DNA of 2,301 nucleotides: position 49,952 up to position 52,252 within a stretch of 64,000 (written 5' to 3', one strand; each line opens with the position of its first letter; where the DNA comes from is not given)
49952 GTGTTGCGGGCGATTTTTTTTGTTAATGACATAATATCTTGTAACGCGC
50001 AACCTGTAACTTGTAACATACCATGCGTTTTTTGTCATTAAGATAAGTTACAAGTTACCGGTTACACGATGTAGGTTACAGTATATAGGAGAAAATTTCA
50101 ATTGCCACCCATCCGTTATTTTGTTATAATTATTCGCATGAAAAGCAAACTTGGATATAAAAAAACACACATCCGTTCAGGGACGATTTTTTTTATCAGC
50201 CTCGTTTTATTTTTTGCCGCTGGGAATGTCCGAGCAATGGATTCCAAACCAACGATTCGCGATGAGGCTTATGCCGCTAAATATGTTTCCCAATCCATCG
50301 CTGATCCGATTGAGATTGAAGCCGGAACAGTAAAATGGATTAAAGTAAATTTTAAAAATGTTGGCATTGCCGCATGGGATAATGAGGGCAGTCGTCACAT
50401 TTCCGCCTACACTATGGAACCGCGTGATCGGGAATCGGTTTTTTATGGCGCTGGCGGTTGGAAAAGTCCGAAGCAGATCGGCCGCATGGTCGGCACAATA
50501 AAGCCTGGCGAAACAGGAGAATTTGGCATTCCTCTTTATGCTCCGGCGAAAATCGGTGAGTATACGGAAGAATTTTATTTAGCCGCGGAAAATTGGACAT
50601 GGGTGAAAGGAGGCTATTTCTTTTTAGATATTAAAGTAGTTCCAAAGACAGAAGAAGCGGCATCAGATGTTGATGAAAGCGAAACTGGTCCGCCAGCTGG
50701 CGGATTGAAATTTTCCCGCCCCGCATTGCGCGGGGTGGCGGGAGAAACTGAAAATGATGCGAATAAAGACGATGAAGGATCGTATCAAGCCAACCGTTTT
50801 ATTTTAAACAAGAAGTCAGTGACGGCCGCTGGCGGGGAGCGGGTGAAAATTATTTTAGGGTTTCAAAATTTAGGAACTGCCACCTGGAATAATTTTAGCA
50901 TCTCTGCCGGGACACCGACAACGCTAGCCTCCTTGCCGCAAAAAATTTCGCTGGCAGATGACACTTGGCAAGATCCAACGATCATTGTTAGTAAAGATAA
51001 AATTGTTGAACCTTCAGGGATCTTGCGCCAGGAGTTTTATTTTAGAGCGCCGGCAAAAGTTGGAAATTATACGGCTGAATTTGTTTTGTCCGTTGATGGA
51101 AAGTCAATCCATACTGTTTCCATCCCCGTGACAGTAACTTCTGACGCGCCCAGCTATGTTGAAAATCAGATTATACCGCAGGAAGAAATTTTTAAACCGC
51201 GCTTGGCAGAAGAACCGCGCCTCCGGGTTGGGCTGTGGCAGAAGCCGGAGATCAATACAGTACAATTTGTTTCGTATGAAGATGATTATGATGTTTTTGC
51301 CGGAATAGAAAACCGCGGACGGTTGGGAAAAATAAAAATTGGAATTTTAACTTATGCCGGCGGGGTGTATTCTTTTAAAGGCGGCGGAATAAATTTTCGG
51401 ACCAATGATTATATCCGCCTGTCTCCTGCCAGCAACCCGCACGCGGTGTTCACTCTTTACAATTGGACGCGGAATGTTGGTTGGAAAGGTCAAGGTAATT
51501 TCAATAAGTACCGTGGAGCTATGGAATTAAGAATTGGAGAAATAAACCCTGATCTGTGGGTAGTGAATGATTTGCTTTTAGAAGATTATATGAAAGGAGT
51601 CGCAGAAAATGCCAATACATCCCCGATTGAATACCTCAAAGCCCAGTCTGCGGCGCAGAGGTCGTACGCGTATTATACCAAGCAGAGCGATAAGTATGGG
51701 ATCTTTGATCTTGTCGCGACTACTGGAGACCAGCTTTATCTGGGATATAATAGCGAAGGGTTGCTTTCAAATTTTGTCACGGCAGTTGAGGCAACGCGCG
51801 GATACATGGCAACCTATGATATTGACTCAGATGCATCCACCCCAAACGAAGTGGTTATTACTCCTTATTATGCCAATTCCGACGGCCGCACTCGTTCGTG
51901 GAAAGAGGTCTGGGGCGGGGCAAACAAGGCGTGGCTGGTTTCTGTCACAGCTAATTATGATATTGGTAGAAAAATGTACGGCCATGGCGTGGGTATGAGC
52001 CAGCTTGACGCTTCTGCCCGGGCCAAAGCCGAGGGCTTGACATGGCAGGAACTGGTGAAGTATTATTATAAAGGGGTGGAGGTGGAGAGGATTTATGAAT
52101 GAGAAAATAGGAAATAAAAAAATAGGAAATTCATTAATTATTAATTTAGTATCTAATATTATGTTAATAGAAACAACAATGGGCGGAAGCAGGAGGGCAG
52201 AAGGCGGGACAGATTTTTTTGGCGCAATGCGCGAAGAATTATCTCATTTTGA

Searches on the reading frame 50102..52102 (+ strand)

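Call 82: search_protein_families(library=pfam, proteins=[window:50102-52102:+], max_evalue=0.00001)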
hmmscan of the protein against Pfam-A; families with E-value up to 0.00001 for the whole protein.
window:50102-52102:+ (666 aa): 1 family
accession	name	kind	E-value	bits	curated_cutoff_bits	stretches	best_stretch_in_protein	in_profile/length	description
PF08486.15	SpoIID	-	4.8e-14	53.2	23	1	485-572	5-97/97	Stage II sporulation protein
